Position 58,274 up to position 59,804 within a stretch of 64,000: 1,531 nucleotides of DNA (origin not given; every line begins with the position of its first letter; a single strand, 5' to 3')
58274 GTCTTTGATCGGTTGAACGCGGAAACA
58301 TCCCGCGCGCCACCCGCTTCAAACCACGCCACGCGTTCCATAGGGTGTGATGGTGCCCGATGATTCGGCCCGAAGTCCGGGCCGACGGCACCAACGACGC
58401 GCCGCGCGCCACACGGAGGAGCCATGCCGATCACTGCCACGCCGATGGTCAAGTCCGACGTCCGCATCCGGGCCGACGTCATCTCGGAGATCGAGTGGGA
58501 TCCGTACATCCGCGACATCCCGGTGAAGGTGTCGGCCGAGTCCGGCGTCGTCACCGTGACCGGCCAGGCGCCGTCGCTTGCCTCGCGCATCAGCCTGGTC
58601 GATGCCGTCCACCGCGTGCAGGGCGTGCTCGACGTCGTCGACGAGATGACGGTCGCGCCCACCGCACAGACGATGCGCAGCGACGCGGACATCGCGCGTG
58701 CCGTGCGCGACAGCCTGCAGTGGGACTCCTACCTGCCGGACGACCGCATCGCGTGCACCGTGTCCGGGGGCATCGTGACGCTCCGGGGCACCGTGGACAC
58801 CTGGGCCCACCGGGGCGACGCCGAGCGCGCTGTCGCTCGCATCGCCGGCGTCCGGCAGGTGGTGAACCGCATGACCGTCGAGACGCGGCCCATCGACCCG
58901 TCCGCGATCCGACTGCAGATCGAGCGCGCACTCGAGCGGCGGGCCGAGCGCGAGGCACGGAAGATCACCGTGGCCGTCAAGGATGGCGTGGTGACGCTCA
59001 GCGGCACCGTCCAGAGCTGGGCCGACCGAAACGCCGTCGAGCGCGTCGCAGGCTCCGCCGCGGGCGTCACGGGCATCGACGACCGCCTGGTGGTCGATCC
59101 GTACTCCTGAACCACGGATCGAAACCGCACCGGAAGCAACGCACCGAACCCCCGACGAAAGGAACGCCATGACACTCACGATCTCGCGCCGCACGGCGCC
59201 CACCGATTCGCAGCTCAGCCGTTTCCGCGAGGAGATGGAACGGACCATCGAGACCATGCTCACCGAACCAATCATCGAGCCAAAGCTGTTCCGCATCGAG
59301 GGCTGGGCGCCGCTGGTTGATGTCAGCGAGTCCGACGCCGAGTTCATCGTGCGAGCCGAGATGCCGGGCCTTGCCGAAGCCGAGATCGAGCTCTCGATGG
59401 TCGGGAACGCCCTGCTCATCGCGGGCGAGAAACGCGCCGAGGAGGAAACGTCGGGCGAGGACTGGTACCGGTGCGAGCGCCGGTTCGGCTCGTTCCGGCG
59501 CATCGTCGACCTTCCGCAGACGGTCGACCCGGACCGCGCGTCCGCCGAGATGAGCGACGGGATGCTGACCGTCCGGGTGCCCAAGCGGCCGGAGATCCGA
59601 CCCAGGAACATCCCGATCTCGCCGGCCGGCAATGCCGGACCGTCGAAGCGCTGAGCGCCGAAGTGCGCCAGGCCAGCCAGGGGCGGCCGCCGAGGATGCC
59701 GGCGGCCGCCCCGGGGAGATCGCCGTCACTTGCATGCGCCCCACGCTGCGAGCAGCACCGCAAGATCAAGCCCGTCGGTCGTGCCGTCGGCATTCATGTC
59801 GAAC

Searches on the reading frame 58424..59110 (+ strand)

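Call 76: search_protein_families(library=pfam, proteins=[window:58424-59110:+], max_evalue=0.001)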
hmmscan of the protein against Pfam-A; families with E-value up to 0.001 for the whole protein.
window:58424-59110:+ (228 aa): 1 family
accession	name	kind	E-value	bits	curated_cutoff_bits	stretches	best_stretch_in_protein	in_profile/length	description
PF04972.22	BON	-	1.9e-47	159.9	27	3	86-153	1-68/69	BON domain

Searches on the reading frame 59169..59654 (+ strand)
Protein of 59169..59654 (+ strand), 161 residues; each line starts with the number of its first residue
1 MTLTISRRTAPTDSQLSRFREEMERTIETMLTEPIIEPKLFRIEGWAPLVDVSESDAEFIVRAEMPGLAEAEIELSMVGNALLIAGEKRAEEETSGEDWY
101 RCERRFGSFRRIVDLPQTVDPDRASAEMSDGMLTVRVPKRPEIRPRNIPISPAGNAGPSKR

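Call 76: search_protein_families(library=pfam, proteins=[window:59169-59654:+], max_evalue=0.001)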
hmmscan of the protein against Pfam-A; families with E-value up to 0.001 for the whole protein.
window:59169-59654:+ (161 aa): 2 families
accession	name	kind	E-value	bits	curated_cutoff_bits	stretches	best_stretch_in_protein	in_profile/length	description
PF00011.27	HSP20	-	1.3e-21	77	20.8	1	52-150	2-101/102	Hsp20/alpha crystallin family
PF17886.7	ArsA_HSP20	-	2.1e-07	30.9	22.5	1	57-136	2-62/63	HSP20-like domain found in ArsA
